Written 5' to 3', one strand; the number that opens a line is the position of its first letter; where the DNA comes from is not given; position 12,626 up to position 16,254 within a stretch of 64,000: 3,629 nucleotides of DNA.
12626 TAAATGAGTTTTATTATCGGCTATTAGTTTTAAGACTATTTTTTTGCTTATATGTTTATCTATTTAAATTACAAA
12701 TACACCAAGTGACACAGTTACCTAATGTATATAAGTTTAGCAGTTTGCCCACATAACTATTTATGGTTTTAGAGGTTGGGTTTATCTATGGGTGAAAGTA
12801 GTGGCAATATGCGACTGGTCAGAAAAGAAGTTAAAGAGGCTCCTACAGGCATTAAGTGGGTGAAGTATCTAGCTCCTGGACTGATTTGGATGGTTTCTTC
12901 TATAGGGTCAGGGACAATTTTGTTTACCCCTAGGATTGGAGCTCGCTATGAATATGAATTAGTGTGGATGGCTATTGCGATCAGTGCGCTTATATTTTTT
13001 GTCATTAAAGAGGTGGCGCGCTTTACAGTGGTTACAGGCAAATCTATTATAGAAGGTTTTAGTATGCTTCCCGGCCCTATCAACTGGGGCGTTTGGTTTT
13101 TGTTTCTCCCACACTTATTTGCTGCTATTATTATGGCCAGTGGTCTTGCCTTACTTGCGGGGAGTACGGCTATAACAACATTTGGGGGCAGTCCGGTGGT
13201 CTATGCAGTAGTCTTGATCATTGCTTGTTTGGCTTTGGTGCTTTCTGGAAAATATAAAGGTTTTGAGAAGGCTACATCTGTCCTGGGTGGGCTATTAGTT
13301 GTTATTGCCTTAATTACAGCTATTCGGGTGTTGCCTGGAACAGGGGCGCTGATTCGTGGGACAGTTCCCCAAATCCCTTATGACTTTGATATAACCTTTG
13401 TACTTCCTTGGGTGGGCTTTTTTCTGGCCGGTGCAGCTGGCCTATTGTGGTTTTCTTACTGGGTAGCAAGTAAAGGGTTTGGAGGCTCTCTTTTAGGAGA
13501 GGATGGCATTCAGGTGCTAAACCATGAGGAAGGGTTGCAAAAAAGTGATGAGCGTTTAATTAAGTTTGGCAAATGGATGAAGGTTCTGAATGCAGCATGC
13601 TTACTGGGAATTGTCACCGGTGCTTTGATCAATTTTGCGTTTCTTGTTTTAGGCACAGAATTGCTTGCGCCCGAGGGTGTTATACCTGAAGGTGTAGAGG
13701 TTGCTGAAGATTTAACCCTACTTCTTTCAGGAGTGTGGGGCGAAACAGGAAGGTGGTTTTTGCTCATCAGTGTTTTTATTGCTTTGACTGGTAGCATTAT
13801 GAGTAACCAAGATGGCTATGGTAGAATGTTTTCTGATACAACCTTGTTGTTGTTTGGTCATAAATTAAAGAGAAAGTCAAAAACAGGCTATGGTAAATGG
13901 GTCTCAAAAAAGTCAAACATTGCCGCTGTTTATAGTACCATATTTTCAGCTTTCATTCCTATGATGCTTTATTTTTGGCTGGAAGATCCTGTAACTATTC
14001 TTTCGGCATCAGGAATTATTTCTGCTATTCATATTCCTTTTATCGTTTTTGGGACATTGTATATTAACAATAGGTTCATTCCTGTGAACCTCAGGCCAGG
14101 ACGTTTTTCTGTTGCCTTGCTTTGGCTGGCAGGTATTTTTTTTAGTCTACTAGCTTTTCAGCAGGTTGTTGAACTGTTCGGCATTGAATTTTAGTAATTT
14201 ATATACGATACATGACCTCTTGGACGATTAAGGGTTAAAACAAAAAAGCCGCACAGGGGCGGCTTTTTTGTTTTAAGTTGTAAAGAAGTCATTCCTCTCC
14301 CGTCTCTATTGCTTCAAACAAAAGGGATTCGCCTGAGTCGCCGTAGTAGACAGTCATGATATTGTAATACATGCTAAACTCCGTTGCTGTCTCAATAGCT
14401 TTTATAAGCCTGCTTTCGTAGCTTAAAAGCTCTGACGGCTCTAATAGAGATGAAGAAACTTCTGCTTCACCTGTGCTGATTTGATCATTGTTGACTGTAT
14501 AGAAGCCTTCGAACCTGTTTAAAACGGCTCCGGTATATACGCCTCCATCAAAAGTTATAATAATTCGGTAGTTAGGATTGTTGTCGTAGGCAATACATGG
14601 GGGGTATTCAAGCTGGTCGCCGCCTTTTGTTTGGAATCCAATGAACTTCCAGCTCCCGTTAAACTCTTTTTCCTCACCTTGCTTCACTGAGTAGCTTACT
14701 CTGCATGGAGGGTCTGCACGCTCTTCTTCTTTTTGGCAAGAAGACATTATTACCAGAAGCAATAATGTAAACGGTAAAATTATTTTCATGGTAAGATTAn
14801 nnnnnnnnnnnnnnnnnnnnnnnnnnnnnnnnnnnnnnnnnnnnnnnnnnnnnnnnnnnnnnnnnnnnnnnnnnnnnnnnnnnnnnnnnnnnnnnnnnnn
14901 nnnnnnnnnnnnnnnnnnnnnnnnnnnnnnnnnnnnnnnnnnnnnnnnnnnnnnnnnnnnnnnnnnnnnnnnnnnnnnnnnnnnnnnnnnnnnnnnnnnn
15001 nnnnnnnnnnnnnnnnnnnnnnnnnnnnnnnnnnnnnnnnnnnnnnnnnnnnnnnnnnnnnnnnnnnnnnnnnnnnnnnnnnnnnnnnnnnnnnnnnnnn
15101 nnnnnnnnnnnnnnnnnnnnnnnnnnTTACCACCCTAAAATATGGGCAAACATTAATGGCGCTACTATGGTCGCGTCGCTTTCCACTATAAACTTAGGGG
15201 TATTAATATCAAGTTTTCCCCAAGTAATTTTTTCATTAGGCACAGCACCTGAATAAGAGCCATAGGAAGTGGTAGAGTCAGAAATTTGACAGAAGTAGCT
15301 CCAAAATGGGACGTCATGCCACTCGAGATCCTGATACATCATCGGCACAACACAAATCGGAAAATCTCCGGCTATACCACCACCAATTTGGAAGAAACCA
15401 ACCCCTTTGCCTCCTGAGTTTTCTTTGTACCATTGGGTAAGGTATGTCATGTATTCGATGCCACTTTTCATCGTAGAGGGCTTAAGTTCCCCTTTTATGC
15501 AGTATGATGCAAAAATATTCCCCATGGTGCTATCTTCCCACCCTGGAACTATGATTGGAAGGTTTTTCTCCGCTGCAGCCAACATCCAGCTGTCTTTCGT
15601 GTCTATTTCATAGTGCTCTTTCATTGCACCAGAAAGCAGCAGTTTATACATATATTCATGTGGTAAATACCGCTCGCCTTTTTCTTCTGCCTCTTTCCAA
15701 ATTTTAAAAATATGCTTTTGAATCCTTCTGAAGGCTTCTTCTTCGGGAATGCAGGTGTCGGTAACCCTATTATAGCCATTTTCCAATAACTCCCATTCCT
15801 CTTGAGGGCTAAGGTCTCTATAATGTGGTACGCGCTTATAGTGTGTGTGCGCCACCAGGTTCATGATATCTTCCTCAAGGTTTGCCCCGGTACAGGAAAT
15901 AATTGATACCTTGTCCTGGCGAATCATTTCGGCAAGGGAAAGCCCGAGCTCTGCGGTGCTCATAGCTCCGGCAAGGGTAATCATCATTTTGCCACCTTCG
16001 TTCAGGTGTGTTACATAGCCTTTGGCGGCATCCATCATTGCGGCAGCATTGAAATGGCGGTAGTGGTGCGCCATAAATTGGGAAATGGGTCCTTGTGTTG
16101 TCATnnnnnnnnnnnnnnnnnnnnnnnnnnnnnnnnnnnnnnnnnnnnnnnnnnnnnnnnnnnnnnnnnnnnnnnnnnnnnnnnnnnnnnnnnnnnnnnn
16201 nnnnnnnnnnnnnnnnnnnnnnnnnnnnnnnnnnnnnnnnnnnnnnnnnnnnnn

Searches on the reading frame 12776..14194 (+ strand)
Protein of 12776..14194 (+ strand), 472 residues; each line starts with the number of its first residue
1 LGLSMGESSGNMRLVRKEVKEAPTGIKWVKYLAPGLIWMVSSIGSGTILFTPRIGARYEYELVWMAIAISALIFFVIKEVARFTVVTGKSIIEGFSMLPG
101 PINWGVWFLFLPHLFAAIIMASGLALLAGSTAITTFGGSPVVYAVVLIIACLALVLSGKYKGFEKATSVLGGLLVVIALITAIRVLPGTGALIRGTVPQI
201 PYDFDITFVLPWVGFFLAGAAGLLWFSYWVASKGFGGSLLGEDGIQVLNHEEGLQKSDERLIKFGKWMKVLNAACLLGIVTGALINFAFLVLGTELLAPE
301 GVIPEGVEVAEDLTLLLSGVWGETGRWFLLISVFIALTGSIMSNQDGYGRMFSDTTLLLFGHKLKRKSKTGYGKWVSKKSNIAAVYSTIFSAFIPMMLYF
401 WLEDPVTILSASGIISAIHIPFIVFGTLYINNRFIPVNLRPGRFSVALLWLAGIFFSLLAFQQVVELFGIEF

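Call 3: search_protein_families(library=pfam, proteins=[window:12776-14194:+], max_evalue=0.01)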
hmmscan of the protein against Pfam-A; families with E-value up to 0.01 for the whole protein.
window:12776-14194:+ (472 aa): 2 families
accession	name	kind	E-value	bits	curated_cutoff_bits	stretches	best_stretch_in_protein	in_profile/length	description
PF01566.24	Nramp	-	1.4e-14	54.4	29.8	1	54-432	7-345/357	Natural resistance-associated macrophage protein-like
PF07786.18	HGSNAT_cat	-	0.0043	17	22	1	119-221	79-179/222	Heparan-alpha-glucosaminide N-acetyltransferase, catalytic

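Call 4: search_protein_families(library=ncbifam, proteins=[window:12776-14194:+], max_evalue=0.01)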
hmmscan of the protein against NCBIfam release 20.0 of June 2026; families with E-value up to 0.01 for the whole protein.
window:12776-14194:+ (472 aa): 3 families
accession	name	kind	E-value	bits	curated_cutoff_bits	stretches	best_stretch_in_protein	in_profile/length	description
NF037982.1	Nramp_1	equivalog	9.5e-34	117.3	50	1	34-433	2-401/404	Nramp family divalent metal transporter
NF001923.0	PRK00701.1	subfamily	5.6e-09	35.2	430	1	22-199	27-204/439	Mn(2+) uptake NRAMP transporter MntH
TIGR01197.1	nramp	subfamily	1.3e-05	24.7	272.5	1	27-184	2-156/390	metal ion transporter, metal ion (Mn2+/Fe2+) transporter (Nramp) family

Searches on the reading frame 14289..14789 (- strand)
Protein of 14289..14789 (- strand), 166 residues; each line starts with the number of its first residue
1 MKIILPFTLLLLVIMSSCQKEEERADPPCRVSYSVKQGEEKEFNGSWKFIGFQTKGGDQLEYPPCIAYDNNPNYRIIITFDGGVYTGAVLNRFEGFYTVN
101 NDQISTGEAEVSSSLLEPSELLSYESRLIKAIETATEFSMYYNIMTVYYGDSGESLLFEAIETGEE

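Call 3: search_protein_families(library=pfam, proteins=[window:14289-14789:-], max_evalue=0.01)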
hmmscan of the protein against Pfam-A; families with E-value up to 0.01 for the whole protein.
window:14289-14789:- (166 aa): 1 family
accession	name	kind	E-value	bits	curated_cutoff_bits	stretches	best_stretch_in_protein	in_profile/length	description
PF03724.22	META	-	0.00017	22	24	1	72-156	26-106/109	META domain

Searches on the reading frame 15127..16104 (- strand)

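Call 3: search_protein_families(library=pfam, proteins=[window:15127-16104:-], max_evalue=0.01)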
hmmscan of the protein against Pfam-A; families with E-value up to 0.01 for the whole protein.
window:15127-16104:- (325 aa): 1 family
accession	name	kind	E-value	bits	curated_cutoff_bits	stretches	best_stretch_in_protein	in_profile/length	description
PF01916.23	DS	-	4.8e-41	141.4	27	1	17-320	10-286/288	Deoxyhypusine synthase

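Call 4: search_protein_families(library=ncbifam, proteins=[window:15127-16104:-], max_evalue=0.01)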
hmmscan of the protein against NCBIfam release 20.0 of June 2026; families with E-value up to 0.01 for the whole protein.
window:15127-16104:- (325 aa): 7 families
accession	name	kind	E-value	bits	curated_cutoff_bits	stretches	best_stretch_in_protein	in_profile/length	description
NF002006.0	PRK00805.1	equivalog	1.7e-31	109.3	434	1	18-319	33-315/338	deoxyhypusine synthase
NF001980.1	PRK00770.1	equivalog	2.4e-29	102.6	450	1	6-323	11-321/350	homospermidine biosynthesis protein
NF002630.0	PRK02301.1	equivalog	3.1e-28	98.9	364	1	17-321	36-310/318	deoxyhypusine synthase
TIGR00321.1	dhys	equivalog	9.8e-25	87.5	304.25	1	18-323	25-300/301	deoxyhypusine synthase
NF002699.1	PRK02492.1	equivalog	1.3e-24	86.7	500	1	16-321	28-318/338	1,9-bis(guanidino)-5-aza-nonane synthase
NF002294.1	PRK01221.1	equivalog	4.7e-23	82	350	1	15-321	22-299/300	deoxyhypusine synthase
NF003052.1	PRK03971.1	equivalog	9.7e-18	64.5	380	1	39-322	68-332/334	deoxyhypusine synthase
